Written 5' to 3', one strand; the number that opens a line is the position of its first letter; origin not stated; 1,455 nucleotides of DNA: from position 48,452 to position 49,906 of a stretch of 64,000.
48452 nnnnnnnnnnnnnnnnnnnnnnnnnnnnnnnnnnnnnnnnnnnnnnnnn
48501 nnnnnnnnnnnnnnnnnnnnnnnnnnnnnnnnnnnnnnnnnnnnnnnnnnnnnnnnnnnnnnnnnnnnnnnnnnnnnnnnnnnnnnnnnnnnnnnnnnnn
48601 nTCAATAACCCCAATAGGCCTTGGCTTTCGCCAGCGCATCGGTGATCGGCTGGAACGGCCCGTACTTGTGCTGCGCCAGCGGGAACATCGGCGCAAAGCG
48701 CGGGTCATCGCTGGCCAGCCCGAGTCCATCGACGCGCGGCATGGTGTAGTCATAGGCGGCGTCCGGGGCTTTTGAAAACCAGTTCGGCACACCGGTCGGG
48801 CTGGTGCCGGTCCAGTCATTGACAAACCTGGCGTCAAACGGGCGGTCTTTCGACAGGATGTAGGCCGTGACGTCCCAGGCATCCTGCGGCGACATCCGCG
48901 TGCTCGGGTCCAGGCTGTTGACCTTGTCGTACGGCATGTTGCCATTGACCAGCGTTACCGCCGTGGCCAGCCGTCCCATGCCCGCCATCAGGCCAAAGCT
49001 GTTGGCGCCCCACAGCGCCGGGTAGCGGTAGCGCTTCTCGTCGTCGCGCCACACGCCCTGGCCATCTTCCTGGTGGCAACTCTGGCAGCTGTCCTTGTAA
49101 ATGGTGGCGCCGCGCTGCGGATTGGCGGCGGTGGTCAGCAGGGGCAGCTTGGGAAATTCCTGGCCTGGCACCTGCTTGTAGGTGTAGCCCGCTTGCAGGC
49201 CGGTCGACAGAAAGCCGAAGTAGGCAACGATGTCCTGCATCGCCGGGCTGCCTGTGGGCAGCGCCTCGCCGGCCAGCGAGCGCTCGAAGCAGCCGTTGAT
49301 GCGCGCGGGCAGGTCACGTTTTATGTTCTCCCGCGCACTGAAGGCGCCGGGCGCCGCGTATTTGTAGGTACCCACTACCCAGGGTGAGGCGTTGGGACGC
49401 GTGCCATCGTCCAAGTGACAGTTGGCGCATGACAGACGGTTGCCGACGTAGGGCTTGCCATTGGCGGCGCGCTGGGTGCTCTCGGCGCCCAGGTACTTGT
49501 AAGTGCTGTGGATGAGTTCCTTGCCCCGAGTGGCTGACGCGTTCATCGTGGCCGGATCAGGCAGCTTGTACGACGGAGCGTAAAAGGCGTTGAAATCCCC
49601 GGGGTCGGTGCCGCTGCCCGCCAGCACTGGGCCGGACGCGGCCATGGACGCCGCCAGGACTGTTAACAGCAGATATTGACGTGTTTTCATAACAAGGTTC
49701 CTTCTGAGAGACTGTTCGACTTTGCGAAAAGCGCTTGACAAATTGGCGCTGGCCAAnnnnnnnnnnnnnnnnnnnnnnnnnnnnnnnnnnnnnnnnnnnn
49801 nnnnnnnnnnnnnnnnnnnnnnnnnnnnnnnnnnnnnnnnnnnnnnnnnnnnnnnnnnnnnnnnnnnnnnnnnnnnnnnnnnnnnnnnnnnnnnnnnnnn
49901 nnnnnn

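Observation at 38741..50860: Candidate periplasmic thiosulfate/tetrathionate cycling system: tsdA-tsdA'-ttrBCA-rhodanese, with TlpA and ttrSR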

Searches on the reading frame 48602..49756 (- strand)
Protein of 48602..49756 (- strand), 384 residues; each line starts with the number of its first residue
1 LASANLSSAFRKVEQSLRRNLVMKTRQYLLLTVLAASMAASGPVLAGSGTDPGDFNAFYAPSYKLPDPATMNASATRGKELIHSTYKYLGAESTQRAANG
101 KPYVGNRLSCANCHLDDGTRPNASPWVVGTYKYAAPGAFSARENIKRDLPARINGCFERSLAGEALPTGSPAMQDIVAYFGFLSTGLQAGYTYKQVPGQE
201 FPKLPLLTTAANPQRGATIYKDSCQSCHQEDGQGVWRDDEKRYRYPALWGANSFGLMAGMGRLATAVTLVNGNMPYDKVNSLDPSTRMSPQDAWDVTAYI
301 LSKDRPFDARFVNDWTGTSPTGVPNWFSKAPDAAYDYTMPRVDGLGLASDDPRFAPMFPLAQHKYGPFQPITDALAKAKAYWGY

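Call 4: search_protein_families(library=pfam, proteins=[window:48602-49756:-])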
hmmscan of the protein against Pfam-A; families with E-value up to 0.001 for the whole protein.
window:48602-49756:- (384 aa): 3 families
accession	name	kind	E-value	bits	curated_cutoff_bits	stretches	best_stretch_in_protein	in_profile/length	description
PF00034.26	Cytochrom_C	-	3.2e-11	44.8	21.3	1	214-302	2-88/90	Cytochrome c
PF13442.11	Cytochrome_CBB3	-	5.2e-08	33.5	27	1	211-300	1-68/68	Cytochrome C oxidase, cbb3-type, subunit III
PF21342.2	SoxA-TsdA_cyt-c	-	3.7e-06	27.3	27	0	107-187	14-86/88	SoxA/TsdA, cytochrome c domain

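Call 5: search_protein_families(library=ncbifam, proteins=[window:48602-49756:-])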
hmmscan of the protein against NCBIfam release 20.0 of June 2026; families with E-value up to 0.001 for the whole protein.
window:48602-49756:- (384 aa): 5 families
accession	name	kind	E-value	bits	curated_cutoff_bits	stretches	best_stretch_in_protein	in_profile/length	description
TIGR04484.1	thiosulf_SoxA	equivalog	2.8e-05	23.5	110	0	107-188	123-204/212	sulfur oxidation c-type cytochrome SoxA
NF011054.0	PRK14486.1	equivalog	8.7e-05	22.2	447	1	171-303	174-290/294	putative bifunctional cbb3-type cytochrome c oxidase subunit II/cytochrome c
TIGR00782.1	ccoP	equivalog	0.00012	21.5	179.95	0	212-238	202-228/285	cytochrome-c oxidase, cbb3-type subunit III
NF045930.1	Cytc6PetJCyano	equivalog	0.00013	21.8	135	0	208-303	23-105/110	cytochrome c6 PetJ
NF050122.1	bc1_QcrC_actin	exception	0.00017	21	200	0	190-245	19-66/253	cytochrome bc1 complex diheme cytochrome c subunit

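Call 7: search_solved_structures(query=window:48602-49756:-, show_alignments=2)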
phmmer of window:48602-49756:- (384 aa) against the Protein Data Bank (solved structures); distinct sequences matched with E-value up to 0.001: 5.
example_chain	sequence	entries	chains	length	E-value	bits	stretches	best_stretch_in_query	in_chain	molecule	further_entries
4wqc_A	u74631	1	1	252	1.1e-32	116.8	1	98-309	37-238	Thiosulfate dehydrogenase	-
4v2k_A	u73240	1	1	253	6.1e-32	114.4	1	98-314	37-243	THIOSULFATE DEHYDROGENASE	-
4wq7_A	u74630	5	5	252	7.5e-32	114.1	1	98-309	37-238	Thiosulfate dehydrogenase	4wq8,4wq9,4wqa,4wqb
4wqd_A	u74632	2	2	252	7.8e-32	114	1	98-309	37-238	Thiosulfate dehydrogenase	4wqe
5lo9_A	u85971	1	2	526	1.9e-31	112.8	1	98-313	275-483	Cytochrome C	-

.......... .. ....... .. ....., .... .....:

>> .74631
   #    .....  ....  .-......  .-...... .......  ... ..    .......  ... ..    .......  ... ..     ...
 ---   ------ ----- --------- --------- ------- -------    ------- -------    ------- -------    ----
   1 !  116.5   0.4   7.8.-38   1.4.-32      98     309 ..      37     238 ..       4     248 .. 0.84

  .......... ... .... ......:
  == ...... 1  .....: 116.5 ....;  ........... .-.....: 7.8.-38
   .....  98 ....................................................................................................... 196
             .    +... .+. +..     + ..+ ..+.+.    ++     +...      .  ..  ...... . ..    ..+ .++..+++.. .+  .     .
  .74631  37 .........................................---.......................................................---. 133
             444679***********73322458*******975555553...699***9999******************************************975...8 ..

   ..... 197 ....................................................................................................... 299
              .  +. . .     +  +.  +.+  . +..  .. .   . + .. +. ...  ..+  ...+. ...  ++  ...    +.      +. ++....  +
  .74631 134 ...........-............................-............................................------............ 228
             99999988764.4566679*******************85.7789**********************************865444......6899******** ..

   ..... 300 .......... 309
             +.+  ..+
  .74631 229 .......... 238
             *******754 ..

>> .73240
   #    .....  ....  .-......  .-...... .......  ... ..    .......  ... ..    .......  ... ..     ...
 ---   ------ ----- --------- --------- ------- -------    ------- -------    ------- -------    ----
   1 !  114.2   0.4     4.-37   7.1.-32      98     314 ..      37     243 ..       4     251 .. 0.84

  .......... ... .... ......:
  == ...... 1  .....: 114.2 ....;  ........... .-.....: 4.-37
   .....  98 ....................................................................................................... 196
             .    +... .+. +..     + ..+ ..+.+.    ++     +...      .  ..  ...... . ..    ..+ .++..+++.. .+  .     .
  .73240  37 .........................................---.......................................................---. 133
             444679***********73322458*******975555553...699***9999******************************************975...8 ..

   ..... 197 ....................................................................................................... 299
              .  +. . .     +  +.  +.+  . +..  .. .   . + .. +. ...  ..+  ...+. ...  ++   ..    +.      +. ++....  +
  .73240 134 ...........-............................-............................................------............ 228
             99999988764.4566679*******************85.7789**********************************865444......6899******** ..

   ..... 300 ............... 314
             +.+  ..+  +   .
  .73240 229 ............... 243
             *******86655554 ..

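Call 19: find_related_loci(query=window:48602-49693:-, collection=metagenome_contigs, flank=10000)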
Query window:48602-49693:- (363 aa) in metagenome_contigs; peptide patterns used: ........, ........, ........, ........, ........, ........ (x = any residue, [..] = any of these).
75 stretches matched a pattern; 7 encode a relative of the query (tblastn E <= 1e-3); 7 distinct loci.
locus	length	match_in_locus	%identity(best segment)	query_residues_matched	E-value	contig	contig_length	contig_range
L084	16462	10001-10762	34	57-350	8e-44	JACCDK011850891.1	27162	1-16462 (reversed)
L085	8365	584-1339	34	57-350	4e-40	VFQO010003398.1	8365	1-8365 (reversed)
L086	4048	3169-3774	39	82-303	4e-38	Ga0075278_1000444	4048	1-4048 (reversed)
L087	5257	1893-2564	36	50-314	5e-36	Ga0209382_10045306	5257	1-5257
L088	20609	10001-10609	38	82-303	1e-34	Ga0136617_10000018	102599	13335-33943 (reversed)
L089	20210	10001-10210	31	124-214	8e-5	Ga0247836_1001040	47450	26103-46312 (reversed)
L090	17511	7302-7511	31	124-214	8e-5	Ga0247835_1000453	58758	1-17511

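Call 20: find_homologous_proteins(query=window:48602-49693:-, max_evalue=1e-30)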
Query window:48602-49693:- (363 aa): 2222 proteins with E <= 1e-30 among 7382 candidates; the best 120 are listed.
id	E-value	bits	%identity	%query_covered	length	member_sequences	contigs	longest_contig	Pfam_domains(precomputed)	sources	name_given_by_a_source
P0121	8.2e-214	728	86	100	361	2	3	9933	PF21342.3,PF13442.12,PF00034.27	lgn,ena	-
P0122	9.3e-210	714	83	100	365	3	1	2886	PF21342.3,PF13442.12,PF00034.27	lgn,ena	-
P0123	4.9e-209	712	84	100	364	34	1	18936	PF13442.12,PF00034.27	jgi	jgi:thiosulfate dehydrogenase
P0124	3.8e-207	706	82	100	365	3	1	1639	PF13442.12,PF00034.27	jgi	-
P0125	1.1e-206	704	81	100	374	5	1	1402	PF21342.3,PF13442.12,PF00034.27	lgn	-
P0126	2.6e-201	687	86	92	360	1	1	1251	PF21342.3,PF13442.12,PF00034.27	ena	-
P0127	1.5e-168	579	68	100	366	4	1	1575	PF21342.3,PF13442.12,PF00034.27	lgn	-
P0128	3.5e-167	574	71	93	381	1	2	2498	PF00034.27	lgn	-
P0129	1.3e-166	572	70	97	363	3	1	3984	PF13442.12,PF00034.27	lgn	-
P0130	1.7e-161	556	68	93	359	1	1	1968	PF13442.12,PF00034.27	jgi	jgi:thiosulfate dehydrogenase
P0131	1.0e-157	543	67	93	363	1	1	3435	PF13442.12,PF00034.27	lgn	-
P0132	2.7e-157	542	64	100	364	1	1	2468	PF13442.12,PF00034.27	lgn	-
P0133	3.6e-157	541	66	98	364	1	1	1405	PF13442.12,PF00034.27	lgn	-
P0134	2.2e-155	536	66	92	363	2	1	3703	PF13442.12,PF00034.27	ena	-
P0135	1.1e-154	533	65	94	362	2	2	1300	PF13442.12,PF00034.27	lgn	-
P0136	3.9e-153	528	67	92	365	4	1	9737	PF13442.12,PF00034.27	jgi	-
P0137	1.4e-152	526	62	99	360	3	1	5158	PF13442.12,PF00034.27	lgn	-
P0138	1.4e-149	516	65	99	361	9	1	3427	PF21342.3,PF13442.12,PF00034.27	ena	-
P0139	1.8e-149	516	63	98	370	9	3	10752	PF13442.12,PF00034.27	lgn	-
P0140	2.5e-149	516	66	92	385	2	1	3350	PF21342.3,PF13442.12,PF00034.27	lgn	-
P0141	3.5e-149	515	65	92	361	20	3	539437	PF21342.3,PF13442.12,PF00034.27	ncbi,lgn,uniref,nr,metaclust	ncbi:c-type cytochrome [Aromatoleum toluclasticum]|uniref:c-type cytochrome n=1 Tax=Aromatoleum tolu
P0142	3.8e-147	508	64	93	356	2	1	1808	PF13442.12,PF00034.27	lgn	-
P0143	4.1e-147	508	62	98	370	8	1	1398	PF13442.12,PF00034.27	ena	-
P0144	7.5e-147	507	60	100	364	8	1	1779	PF21342.3,PF00034.27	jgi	jgi:thiosulfate dehydrogenase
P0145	1.0e-146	507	64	93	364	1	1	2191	PF21342.3,PF13442.12,PF00034.27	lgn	-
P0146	1.1e-146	507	64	93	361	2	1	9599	PF21342.3,PF13442.12,PF00034.27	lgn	-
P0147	2.3e-146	506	61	100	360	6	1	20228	PF13442.12,PF00034.27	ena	-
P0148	3.4e-146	505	64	93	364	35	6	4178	PF13442.12,PF00034.27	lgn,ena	-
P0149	7.5e-146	504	64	93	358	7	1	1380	PF13442.12,PF00034.27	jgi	-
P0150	4.6e-145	502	64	93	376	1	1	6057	PF13442.12,PF00034.27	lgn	-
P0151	4.7e-145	502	62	97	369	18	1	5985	PF13442.12,PF00034.27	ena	-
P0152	7.5e-145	501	61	98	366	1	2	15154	PF21342.3,PF13442.12,PF00034.27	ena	-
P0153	1.6e-144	500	61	100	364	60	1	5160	PF21342.3,PF13442.12,PF00034.27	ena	-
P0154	1.7e-144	500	61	98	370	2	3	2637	PF13442.12,PF00034.27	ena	-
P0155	2.0e-144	499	61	98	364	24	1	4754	PF13442.12,PF00034.27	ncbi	ncbi:MAG: c-type cytochrome [Dermatophilaceae bacterium]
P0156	2.3e-144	499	61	95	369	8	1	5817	PF13442.12,PF00034.27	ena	-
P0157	3.0e-144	499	62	98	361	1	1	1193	PF21342.3,PF13442.12,PF00034.27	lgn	-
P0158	5.8e-144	498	60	100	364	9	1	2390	PF21342.3,PF13442.12,PF00034.27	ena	-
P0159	6.4e-144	498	59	99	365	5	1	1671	PF13442.12,PF00034.27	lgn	-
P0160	6.5e-144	498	63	93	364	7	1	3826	PF21342.3,PF13442.12,PF00034.27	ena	-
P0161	7.3e-144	498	62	94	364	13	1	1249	PF21342.3,PF13442.12,PF00034.27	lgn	-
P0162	1.1e-143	497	60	100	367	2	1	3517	PF13442.12,PF00034.27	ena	-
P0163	1.3e-143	497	62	92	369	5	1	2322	PF21342.3,PF13442.12,PF00034.27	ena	-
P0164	1.3e-143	497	60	99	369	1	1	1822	PF13442.12,PF00034.27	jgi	-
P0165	9.2e-143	494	65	94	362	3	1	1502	PF13442.12,PF00034.27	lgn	-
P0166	1.2e-142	494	61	99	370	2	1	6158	PF21342.3,PF13442.12,PF00034.27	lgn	-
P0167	2.0e-142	493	64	93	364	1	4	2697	PF13442.12,PF00034.27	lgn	-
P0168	2.8e-142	492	60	99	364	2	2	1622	PF00034.27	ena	-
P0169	3.7e-141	489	59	98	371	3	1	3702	PF13442.12,PF00034.27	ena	-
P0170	6.3e-141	488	59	98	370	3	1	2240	PF13442.12,PF00034.27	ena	-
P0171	9.8e-141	487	63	93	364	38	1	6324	PF21342.3,PF00034.27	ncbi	-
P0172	1.2e-140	487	66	87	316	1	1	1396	PF13442.12,PF00034.27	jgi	jgi:thiosulfate dehydrogenase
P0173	1.3e-140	487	59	99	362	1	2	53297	PF13442.12,PF00034.27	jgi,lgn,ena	-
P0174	9.8e-140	484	58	100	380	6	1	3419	PF21342.3,PF13442.12,PF00034.27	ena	-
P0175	4.6e-139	482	59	100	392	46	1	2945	PF00034.27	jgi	-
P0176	1.4e-138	480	63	93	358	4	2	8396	PF13442.12,PF00034.27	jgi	jgi:thiosulfate dehydrogenase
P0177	2.7e-138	479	61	99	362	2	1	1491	PF00034.27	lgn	-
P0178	2.7e-138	479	56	100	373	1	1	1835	PF13442.12,PF00034.27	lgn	-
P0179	6.3e-138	478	60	99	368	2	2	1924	PF21342.3,PF13442.12,PF00034.27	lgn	-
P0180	1.9e-137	477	62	93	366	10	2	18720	PF21342.3,PF13442.12,PF00034.27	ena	-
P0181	1.4e-135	470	57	100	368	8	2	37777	PF13442.12,PF00034.27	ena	-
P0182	1.9e-133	463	57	97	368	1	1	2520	PF13442.12,PF00034.27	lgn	-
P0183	1.8e-122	427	58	93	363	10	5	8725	PF13442.12,PF00034.27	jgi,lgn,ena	-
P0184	1.0e-106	375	61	74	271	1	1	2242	PF13442.12,PF00034.27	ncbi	-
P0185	1.0e-102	362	87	49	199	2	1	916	PF13442.12,PF00034.27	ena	-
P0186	9.7e-98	346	45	98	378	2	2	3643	PF21342.3,PF13442.12,PF00034.27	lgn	-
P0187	2.8e-90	321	46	96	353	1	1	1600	PF21342.3,PF13442.12,PF00034.27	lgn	-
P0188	1.5e-88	316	59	69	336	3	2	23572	PF13442.12,PF00034.27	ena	-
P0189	5.9e-88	314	49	83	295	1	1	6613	PF21342.3,PF13442.12,PF00034.27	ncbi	-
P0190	3.7e-87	311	46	94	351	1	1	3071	PF21342.3,PF13442.12,PF00034.27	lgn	-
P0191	1.9e-85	305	46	98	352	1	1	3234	PF21342.3,PF13442.12,PF00034.27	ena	-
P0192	2.4e-84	302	46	93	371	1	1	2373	PF21342.3,PF13442.12,PF00034.27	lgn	-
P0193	6.4e-84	300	46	90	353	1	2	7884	PF21342.3,PF13442.12,PF00034.27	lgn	-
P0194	5.8e-83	297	43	98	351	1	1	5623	PF21342.3,PF13442.12,PF00034.27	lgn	-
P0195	3.4e-82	295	41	97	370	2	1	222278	PF13442.12,PF00034.27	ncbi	-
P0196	1.5e-81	293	47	80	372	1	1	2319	PF21342.3,PF13442.12,PF00034.27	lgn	-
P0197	1.4e-80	289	49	81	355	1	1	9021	PF21342.3,PF13442.12,PF00034.27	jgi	-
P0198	3.5e-79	285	41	89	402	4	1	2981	PF21342.3,PF13442.12,PF00034.27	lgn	-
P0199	1.2e-76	276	47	80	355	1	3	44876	PF21342.3,PF13442.12,PF00034.27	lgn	-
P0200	2.6e-76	275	44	95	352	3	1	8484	PF21342.3,PF13442.12,PF00034.27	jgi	jgi:thiosulfate dehydrogenase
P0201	3.2e-76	275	41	95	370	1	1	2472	PF13442.12,PF00034.27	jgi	jgi:thiosulfate dehydrogenase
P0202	1.4e-75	273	45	80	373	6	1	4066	PF13442.12,PF00034.27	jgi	-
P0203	3.3e-75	272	43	94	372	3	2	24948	PF21342.3,PF13442.12,PF00034.27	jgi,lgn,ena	-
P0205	6.2e-74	268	41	96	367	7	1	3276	PF21342.3,PF13442.12,PF00034.27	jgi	jgi:thiosulfate dehydrogenase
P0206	7.0e-73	264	42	94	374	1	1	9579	PF21342.3,PF13442.12,PF00034.27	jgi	jgi:thiosulfate dehydrogenase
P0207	1.3e-71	260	42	85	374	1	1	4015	PF21342.3,PF13442.12,PF00034.27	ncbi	-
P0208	1.4e-71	260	44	86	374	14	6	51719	PF21342.3,PF13442.12,PF00034.27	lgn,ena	-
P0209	2.3e-71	259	44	83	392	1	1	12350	PF00034.27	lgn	-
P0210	3.9e-71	258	39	98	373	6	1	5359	PF21342.3,PF13442.12,PF00034.27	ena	-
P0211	1.1e-69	254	43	81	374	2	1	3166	PF21342.3,PF13442.12,PF00034.27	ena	-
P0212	4.0e-69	252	39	98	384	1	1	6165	PF21342.3,PF13442.12,PF00034.27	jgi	jgi:thiosulfate dehydrogenase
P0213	5.1e-69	251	44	97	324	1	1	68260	PF21342.3,PF13442.12,PF00034.27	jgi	-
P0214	1.3e-68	250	43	80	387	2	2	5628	PF21342.3,PF13442.12,PF00034.27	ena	-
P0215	2.6e-68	249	43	88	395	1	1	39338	PF21342.3,PF13442.12,PF00034.27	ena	-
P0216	8.8e-68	247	39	99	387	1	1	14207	PF21342.3,PF13442.12,PF00034.27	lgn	-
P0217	2.1e-67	246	39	94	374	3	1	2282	PF13442.12,PF00034.27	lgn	-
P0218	2.1e-67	246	44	80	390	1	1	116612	PF21342.3,PF13442.12,PF00034.27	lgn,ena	-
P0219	2.9e-67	246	39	96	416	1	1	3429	PF21342.3,PF00034.27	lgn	-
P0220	6.2e-66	241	38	98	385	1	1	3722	PF21342.3,PF13442.12,PF00034.27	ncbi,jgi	-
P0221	1.4e-63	233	41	80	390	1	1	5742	PF21342.3,PF13442.12,PF00034.27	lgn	-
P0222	9.5e-62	227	43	87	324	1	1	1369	PF13442.12,PF00034.27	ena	-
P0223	2.8e-61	226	44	72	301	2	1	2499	PF21342.3,PF13442.12,PF00034.27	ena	-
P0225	8.7e-56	208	38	97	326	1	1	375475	PF21342.3,PF13442.12,PF00034.27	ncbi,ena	-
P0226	3.0e-55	206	38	95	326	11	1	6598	PF21342.3,PF13442.12,PF00034.27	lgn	-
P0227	8.5e-55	205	38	83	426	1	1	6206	PF13442.12,PF00034.27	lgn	-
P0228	2.0e-54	203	41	87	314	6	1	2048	PF21342.3,PF13442.12,PF00034.27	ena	-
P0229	2.2e-54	203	37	83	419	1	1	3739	PF13442.12,PF00034.27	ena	-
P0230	4.1e-54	202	42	84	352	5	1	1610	PF21342.3,PF13442.12,PF00034.27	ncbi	-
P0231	9.5e-54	201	43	82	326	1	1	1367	PF21342.3,PF13442.12,PF00034.27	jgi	jgi:thiosulfate dehydrogenase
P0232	1.1e-53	201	41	86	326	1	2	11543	PF21342.3,PF13442.12,PF00034.27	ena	-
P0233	1.8e-53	200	41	83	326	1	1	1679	PF21342.3,PF13442.12,PF00034.27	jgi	jgi:thiosulfate dehydrogenase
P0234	1.2e-52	197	41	83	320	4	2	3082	PF21342.3,PF13442.12,PF00034.27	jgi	jgi:thiosulfate dehydrogenase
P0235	2.3e-52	197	41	83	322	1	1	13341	PF21342.3,PF13442.12,PF00034.27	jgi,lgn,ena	-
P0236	3.0e-52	196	41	83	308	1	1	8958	PF21342.3,PF13442.12,PF00034.27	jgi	jgi:thiosulfate dehydrogenase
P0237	1.6e-51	194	39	87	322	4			PF21342.3,PF13442.12,PF00034.27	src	-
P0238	1.8e-51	194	41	83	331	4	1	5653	PF21342.3,PF13442.12,PF00034.27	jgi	jgi:thiosulfate dehydrogenase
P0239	2.0e-51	193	41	83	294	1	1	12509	PF21342.3,PF13442.12,PF00034.27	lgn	-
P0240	2.0e-51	193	40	87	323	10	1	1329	PF21342.3,PF13442.12,PF00034.27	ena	-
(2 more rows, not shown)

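Call 21: find_encoding_contigs(protein=P0123, flank=10000, max_places=3)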
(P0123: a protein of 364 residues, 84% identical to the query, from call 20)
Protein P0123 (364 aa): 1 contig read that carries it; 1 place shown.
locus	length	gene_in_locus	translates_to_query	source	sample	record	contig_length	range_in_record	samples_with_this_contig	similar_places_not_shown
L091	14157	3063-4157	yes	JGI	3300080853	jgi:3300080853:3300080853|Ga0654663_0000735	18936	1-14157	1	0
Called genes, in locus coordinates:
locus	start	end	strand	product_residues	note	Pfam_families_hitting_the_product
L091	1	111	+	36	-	?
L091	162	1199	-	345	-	PF08240:ADH_N, PF00107:ADH_zinc_N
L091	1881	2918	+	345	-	PF21342:SoxA-TsdA_cyt-c, PF00034:Cytochrom_C, PF13442:Cytochrome_CBB3 (weak)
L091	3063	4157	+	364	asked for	PF13442:Cytochrome_CBB3 (faint), PF00034:Cytochrom_C (weak)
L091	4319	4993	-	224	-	PF00072:Response_reg, PF08281:Sigma70_r4_2, PF00196:GerE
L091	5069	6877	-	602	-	PF12974:Phosphonate-bd, PF00512:HisKA, PF02518:HATPase_c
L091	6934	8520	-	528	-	PF10423:AMNp_N, PF01048:PNP_UDP_1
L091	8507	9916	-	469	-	PF03486:HI0933_like (faint), PF07992:Pyr_redox_2, PF12831:FAD_oxidored (weak), PF13738:Pyr_redox_3, PF00070:Pyr_redox, PF02852:Pyr_redox_dim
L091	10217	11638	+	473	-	PF00270:DEAD, PF04851:ResIII, PF00271:Helicase_C, PF03880:DbpA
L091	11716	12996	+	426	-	PF02463:SMC_N (faint), PF13175:AAA_15 (faint), PF13304:AAA_21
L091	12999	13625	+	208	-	PF13707:RloB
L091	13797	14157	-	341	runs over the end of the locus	PF02653:BPD_transp_2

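Call 22: find_encoding_contigs(protein=P0121, flank=10000, max_places=3)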
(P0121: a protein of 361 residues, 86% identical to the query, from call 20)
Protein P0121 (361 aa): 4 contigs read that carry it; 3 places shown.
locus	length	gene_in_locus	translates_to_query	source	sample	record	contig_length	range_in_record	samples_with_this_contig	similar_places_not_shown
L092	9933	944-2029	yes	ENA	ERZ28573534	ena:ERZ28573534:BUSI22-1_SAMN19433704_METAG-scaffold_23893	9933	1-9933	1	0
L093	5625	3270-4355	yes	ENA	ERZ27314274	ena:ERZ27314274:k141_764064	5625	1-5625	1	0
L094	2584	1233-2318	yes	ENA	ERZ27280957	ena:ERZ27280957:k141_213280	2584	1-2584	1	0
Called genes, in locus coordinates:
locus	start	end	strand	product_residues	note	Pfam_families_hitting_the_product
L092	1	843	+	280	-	?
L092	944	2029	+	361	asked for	PF13442:Cytochrome_CBB3 (faint), PF21342:SoxA-TsdA_cyt-c (faint), PF00034:Cytochrom_C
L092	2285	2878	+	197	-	PF12838:Fer4_7 (weak), PF13247:Fer4_11, PF13237:Fer4_10, PF13187:Fer4_9 (weak), PF25160:LdpA_Fe-S-bd (weak), PF12838:Fer4_7 (weak), PF00037:Fer4, PF12797:Fer4_2 (weak), +5 more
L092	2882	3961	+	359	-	PF03916:NrfD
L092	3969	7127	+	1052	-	PF00384:Molybdopterin, PF01568:Molydop_binding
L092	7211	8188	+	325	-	PF00581:Rhodanese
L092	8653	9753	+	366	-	PF13442:Cytochrome_CBB3 (faint), PF21342:SoxA-TsdA_cyt-c (faint), PF00034:Cytochrom_C (weak)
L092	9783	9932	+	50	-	?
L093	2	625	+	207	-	?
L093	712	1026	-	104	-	PF08818:DUF1801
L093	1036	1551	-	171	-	PF00583:Acetyltransf_1, PF13673:Acetyltransf_10, PF13508:Acetyltransf_7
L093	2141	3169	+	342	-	PF21342:SoxA-TsdA_cyt-c, PF00034:Cytochrom_C, PF13442:Cytochrome_CBB3 (weak)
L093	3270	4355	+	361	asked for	PF13442:Cytochrome_CBB3 (faint), PF21342:SoxA-TsdA_cyt-c (faint), PF00034:Cytochrom_C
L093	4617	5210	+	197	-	PF12838:Fer4_7 (weak), PF13247:Fer4_11, PF13237:Fer4_10, PF13187:Fer4_9 (weak), PF25160:LdpA_Fe-S-bd (weak), PF12838:Fer4_7 (weak), PF00037:Fer4, PF12797:Fer4_2 (weak), +5 more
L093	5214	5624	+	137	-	?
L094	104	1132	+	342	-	PF21342:SoxA-TsdA_cyt-c, PF00034:Cytochrom_C, PF13442:Cytochrome_CBB3 (weak)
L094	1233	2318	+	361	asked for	PF13442:Cytochrome_CBB3 (faint), PF21342:SoxA-TsdA_cyt-c (faint), PF00034:Cytochrom_C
